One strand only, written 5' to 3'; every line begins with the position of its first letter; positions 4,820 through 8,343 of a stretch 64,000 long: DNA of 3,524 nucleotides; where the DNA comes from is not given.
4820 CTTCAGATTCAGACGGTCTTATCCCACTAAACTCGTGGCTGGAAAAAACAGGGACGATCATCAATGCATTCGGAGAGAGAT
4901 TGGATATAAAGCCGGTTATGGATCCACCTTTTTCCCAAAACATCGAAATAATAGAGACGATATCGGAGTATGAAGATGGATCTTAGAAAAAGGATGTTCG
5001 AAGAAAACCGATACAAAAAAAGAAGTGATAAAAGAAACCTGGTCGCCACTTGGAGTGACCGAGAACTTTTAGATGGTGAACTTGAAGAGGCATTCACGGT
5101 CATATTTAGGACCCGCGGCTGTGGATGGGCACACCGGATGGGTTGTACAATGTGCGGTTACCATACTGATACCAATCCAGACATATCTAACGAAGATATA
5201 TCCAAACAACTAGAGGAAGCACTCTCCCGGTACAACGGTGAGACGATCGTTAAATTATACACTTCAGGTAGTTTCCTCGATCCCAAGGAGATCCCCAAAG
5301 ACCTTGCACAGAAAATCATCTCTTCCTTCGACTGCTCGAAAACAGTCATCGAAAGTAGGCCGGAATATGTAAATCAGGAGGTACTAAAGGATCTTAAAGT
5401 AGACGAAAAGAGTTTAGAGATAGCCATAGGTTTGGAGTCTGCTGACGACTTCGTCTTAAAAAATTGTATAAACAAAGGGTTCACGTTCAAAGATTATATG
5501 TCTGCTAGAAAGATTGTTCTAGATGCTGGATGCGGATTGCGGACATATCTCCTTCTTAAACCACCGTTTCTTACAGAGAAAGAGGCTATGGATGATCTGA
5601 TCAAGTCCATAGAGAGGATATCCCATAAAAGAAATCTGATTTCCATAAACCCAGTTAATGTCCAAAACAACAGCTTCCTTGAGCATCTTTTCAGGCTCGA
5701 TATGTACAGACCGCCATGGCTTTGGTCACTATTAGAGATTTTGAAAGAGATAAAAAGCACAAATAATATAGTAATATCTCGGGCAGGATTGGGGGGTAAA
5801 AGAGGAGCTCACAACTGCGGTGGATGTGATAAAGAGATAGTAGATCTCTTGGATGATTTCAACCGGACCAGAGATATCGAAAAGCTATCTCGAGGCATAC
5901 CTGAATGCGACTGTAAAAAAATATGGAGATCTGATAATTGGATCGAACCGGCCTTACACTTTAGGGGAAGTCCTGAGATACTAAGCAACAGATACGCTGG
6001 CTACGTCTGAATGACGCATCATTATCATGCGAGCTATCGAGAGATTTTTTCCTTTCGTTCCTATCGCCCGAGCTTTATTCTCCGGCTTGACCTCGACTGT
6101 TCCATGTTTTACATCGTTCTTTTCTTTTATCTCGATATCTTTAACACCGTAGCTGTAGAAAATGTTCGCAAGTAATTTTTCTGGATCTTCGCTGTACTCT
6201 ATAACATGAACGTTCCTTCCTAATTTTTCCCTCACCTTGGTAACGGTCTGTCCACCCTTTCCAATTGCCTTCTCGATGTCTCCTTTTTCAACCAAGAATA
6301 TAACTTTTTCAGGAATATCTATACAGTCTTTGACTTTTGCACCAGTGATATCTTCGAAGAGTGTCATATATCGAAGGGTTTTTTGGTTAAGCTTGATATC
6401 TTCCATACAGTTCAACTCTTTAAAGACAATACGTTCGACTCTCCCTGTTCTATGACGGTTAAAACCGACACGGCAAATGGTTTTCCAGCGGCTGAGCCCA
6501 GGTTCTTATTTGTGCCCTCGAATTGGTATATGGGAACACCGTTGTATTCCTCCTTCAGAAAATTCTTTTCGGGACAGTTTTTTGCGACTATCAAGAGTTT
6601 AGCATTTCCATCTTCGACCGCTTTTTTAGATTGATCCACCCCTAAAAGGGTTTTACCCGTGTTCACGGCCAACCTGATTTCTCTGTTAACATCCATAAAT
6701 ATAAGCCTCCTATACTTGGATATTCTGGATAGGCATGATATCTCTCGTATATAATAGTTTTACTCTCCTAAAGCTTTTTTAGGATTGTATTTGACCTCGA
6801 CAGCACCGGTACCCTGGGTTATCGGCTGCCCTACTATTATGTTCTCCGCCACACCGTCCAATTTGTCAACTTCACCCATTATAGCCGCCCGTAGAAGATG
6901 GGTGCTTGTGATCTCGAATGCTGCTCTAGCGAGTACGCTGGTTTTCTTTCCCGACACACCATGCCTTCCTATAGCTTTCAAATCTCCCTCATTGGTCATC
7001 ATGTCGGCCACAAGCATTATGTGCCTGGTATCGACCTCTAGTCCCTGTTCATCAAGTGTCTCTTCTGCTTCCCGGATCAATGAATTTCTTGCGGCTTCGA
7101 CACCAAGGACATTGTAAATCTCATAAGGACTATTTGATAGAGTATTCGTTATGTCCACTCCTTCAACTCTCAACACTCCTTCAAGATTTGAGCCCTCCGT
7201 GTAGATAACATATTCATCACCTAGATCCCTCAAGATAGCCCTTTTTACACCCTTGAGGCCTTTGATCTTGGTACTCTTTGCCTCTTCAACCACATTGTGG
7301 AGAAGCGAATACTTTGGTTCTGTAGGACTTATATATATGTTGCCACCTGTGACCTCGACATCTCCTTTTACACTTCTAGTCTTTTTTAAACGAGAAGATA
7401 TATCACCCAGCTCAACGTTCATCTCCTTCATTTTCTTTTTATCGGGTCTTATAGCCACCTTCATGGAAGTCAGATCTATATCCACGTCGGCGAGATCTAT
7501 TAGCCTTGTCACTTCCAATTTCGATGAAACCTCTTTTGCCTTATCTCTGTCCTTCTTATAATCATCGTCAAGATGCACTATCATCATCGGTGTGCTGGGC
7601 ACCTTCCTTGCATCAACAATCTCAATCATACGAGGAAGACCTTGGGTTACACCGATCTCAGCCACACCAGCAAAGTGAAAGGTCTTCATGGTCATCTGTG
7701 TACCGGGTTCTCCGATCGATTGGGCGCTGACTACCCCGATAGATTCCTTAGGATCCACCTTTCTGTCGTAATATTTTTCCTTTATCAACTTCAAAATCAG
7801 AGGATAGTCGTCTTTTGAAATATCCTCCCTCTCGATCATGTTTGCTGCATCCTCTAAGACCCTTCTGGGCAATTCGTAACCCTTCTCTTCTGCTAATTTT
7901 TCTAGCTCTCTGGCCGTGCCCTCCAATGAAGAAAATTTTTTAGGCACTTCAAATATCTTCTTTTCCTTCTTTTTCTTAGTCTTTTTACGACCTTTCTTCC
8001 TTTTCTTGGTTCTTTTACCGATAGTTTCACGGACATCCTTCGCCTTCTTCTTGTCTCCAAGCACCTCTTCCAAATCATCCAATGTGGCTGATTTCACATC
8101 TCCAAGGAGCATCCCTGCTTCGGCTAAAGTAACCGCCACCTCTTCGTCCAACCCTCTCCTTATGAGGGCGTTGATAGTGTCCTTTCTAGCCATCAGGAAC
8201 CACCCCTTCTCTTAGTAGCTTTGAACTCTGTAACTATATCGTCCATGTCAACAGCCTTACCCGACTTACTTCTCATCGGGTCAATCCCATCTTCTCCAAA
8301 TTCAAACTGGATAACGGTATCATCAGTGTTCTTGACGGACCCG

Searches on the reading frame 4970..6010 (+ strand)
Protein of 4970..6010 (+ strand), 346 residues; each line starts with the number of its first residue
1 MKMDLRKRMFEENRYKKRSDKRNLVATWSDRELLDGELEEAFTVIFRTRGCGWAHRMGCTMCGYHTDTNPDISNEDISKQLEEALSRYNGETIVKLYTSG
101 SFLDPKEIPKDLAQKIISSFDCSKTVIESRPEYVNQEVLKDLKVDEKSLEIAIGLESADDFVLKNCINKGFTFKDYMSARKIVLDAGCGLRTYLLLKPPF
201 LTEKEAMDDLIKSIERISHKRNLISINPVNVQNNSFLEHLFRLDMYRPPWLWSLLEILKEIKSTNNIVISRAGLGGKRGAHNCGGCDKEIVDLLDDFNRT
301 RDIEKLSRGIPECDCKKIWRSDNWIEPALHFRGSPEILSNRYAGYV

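Call 29: search_protein_families(library=pfam, proteins=[window:4970-6010:+], max_evalue=0.00001)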
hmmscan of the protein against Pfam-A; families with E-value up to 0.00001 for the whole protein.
window:4970-6010:+ (346 aa): 1 family
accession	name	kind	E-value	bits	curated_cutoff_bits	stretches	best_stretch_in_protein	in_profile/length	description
PF04055.27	Radical_SAM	-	3.9e-07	30.8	29.5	1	48-206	4-159/166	Radical SAM superfamily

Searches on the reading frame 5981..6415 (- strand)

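Call 29: search_protein_families(library=pfam, proteins=[window:5981-6415:-], max_evalue=0.00001)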
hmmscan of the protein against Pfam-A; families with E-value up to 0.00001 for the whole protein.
window:5981-6415:- (144 aa): 2 families
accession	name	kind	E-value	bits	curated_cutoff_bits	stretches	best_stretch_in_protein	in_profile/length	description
PF13184.12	KH_5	-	8.1e-12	45.5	27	1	37-96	4-69/69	NusA-like KH domain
PF07650.23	KH_2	-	2.6e-10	40.4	22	1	17-75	4-64/78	KH domain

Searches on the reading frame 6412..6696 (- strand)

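Call 29: search_protein_families(library=pfam, proteins=[window:6412-6696:-], max_evalue=0.00001)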
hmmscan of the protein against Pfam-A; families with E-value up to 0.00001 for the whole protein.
window:6412-6696:- (94 aa): 1 family
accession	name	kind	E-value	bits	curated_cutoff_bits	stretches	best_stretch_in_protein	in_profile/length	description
PF01248.31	Ribosomal_L7Ae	-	5.1e-16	58.6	22.1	1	2-90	2-94/95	Ribosomal protein L7Ae/L30e/S12e/Gadd45 family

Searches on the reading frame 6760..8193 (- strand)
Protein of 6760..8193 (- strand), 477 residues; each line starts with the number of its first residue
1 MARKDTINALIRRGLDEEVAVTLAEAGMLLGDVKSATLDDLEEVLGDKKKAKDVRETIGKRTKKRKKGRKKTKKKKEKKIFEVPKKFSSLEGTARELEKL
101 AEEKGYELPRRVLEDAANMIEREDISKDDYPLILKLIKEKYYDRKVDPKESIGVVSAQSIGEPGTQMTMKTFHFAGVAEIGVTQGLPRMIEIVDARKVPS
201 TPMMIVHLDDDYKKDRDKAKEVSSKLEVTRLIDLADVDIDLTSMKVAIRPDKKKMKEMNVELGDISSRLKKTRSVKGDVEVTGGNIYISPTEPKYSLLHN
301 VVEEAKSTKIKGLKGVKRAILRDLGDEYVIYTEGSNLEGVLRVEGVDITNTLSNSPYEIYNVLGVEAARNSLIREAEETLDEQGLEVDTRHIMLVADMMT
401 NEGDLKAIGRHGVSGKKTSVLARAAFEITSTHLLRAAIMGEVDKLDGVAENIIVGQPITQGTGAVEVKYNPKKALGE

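Call 29: search_protein_families(library=pfam, proteins=[window:6760-8193:-], max_evalue=0.00001)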
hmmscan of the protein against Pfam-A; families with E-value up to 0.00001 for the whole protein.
window:6760-8193:- (477 aa): 1 family
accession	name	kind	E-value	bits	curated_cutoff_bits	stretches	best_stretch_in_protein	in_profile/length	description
PF04998.22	RNA_pol_Rpb1_5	-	4e-53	181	28.5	1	141-420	63-266/267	RNA polymerase Rpb1, domain 5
